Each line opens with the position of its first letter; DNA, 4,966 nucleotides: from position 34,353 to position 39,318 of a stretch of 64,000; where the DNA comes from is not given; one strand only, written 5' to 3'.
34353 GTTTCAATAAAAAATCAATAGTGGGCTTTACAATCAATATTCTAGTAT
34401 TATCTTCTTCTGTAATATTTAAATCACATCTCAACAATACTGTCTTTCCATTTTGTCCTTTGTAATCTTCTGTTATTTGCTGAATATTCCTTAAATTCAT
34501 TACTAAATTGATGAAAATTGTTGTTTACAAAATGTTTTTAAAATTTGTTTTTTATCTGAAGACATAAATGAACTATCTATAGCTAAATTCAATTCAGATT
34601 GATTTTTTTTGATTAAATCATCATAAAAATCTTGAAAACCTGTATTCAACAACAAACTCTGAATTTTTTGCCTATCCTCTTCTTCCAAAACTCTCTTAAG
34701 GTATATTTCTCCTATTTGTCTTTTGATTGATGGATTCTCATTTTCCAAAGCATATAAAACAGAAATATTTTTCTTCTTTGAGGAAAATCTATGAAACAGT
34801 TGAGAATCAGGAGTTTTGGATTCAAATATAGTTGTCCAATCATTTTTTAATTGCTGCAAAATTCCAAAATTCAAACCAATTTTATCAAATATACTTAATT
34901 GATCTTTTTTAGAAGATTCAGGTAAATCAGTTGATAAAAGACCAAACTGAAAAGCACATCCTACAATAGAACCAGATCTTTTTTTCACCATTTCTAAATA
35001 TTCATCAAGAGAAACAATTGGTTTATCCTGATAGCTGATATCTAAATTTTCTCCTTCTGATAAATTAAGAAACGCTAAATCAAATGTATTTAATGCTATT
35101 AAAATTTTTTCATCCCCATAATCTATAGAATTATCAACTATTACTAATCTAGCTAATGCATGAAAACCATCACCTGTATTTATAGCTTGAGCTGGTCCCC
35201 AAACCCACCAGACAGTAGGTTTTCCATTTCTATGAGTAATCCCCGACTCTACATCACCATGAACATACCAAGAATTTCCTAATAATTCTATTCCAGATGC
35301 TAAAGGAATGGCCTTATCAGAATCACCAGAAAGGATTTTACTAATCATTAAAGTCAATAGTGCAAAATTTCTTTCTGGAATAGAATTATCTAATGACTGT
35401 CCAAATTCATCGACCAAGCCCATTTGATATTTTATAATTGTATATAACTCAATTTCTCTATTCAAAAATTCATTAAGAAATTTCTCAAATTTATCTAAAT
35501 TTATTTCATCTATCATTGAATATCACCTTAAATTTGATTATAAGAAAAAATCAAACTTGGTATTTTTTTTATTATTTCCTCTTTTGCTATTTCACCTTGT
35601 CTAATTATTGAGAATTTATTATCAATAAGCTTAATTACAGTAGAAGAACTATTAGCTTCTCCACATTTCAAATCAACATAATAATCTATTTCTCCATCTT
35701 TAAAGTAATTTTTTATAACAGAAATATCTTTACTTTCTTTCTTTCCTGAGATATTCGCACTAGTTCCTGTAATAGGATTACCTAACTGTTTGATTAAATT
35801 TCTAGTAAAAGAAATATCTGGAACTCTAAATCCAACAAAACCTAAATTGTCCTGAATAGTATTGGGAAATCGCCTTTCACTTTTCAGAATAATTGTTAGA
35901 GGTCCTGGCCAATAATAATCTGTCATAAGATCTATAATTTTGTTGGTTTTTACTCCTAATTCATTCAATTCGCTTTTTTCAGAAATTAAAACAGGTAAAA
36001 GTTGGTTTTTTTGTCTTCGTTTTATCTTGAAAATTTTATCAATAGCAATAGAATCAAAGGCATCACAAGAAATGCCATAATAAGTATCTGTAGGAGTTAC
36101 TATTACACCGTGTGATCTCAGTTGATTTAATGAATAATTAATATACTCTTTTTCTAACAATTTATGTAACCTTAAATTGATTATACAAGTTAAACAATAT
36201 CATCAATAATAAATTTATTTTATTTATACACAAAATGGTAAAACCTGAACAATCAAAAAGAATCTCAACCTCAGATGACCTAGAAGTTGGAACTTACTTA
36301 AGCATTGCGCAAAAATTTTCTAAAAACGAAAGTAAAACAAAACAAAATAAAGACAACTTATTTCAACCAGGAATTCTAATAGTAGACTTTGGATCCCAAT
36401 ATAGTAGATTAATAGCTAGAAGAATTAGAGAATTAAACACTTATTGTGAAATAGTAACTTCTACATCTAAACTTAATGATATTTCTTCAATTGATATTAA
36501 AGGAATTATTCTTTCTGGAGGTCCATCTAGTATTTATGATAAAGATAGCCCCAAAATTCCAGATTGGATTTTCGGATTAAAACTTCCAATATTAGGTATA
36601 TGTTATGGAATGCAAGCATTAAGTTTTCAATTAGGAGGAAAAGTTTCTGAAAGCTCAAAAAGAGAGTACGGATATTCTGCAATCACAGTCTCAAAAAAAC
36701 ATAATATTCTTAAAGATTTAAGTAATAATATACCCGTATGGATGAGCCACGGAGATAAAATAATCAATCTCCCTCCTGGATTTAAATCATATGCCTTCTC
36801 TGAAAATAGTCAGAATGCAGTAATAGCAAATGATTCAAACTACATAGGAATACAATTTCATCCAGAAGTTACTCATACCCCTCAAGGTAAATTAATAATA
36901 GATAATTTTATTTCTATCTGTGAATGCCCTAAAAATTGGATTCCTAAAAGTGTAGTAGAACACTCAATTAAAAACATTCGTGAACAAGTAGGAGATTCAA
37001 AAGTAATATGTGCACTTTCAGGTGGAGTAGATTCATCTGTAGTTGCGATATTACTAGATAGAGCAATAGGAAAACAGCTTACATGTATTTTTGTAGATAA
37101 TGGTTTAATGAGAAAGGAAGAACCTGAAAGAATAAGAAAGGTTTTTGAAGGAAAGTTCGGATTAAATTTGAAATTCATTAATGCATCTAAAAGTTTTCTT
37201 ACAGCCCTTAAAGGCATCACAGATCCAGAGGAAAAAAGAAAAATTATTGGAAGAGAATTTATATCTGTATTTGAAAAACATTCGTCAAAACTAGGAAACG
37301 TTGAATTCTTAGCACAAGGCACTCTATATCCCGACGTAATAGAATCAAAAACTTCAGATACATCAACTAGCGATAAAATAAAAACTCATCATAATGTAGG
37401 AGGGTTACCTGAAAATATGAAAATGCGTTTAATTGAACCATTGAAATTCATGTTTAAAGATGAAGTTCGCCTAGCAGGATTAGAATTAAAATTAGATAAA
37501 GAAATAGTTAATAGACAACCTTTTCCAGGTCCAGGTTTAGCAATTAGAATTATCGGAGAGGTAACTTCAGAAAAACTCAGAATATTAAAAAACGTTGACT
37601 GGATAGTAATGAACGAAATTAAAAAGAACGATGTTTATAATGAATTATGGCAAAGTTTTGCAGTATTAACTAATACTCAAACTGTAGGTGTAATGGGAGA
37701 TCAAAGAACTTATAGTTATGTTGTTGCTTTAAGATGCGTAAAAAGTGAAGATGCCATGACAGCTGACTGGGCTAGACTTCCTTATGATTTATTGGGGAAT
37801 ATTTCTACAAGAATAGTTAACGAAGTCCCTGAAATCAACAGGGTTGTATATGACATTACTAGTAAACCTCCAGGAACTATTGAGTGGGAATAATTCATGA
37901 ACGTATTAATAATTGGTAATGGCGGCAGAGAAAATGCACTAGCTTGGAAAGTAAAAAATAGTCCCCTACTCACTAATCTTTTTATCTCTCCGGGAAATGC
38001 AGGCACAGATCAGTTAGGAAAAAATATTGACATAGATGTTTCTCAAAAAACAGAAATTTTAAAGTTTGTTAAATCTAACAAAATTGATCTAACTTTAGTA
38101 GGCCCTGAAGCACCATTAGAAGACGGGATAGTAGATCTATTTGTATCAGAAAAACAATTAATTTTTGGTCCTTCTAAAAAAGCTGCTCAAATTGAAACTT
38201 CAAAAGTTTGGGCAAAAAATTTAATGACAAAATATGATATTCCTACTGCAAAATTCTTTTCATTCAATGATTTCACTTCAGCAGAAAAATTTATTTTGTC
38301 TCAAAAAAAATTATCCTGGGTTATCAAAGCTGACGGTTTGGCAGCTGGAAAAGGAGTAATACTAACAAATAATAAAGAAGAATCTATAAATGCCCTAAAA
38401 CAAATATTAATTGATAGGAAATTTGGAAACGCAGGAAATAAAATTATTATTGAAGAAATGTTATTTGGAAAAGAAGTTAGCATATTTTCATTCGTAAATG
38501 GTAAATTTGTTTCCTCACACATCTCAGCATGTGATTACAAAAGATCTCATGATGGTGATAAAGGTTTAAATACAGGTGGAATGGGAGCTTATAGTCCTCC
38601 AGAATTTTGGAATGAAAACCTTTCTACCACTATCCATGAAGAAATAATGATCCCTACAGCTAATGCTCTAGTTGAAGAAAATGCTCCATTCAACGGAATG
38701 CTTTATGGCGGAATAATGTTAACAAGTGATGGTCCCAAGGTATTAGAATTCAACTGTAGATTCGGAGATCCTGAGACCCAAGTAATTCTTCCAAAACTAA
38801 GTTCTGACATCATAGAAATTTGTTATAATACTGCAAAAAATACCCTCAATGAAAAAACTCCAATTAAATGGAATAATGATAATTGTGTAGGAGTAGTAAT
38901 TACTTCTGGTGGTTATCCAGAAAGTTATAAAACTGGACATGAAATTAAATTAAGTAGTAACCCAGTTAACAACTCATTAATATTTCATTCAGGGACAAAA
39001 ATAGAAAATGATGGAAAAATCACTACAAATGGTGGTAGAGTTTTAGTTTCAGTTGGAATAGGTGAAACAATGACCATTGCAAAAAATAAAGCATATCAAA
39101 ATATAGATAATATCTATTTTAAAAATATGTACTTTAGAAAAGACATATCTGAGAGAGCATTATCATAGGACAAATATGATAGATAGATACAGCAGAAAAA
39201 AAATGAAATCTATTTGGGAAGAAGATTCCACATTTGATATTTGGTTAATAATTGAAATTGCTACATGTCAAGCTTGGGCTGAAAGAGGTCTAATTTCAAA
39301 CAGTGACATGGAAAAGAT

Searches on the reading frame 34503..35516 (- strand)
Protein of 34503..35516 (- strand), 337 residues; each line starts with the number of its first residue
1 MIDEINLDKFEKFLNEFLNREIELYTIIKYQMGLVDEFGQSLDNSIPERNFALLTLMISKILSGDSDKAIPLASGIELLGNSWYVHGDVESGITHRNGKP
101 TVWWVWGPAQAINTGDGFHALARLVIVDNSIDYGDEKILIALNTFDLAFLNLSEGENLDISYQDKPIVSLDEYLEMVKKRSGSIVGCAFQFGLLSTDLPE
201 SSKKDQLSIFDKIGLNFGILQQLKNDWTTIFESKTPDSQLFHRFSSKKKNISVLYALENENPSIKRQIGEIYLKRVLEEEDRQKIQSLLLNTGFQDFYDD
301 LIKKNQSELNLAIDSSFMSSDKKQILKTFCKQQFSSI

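Call 27: search_protein_families(library=pfam, max_evalue=1e-8, proteins=[window:34503-35516:-])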
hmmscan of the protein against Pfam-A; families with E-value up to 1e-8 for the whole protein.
window:34503-35516:- (337 aa): 1 family
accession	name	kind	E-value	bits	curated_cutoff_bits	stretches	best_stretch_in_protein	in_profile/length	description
PF00348.22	polyprenyl_synt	-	1.2e-23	84.1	27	1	52-286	21-248/251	Polyprenyl synthetase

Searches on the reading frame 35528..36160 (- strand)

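Call 27: search_protein_families(library=pfam, max_evalue=1e-8, proteins=[window:35528-36160:-])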
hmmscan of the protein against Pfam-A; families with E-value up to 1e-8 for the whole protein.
window:35528-36160:- (210 aa): 1 family
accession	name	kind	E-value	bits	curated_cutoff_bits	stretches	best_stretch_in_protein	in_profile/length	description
PF01300.24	Sua5_yciO_yrdC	-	9.8e-45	152.6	25.1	1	13-189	2-178/178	Telomere recombination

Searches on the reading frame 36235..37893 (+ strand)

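Call 26: search_protein_families(library=pfam, max_evalue=1e-8, proteins=[window:36235-37893:+])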
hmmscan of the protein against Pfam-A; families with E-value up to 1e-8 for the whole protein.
window:36235-37893:+ (552 aa): 2 families
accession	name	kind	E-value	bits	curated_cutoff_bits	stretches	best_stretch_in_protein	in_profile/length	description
PF00958.27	GMP_synt_C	-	1.3e-45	153.8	27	1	460-551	1-92/92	GMP synthase C terminal domain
PF00117.34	GATase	-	9.2e-45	153.1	22.8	1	48-226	1-187/190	Glutamine amidotransferase class-I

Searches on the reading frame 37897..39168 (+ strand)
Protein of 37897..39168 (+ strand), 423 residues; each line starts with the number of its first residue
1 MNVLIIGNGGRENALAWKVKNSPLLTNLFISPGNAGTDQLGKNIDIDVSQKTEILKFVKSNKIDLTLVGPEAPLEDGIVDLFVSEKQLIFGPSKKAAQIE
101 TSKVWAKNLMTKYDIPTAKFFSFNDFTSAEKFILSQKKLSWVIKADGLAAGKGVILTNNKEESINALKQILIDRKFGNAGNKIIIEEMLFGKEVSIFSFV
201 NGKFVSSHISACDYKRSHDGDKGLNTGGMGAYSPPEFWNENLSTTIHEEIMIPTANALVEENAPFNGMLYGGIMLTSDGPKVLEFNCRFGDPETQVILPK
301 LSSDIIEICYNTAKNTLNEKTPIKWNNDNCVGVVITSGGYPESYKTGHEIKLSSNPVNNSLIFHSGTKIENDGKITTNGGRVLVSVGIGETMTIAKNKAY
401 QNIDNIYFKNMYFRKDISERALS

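Call 26: search_protein_families(library=pfam, max_evalue=1e-8, proteins=[window:37897-39168:+])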
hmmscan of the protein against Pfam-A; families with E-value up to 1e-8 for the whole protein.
window:37897-39168:+ (423 aa): 3 families
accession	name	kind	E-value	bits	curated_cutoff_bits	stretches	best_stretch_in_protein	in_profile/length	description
PF01071.24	GARS_A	-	1.9e-73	246.9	27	1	101-294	1-194/194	Phosphoribosylglycinamide synthetase, ATP-grasp (A) domain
PF02844.21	GARS_N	-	7.2e-35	120.2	29.5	1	1-100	1-100/100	Phosphoribosylglycinamide synthetase, N domain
PF02843.22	GARS_C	-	1.5e-27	96.1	34.8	1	330-419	1-91/92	Phosphoribosylglycinamide synthetase, C domain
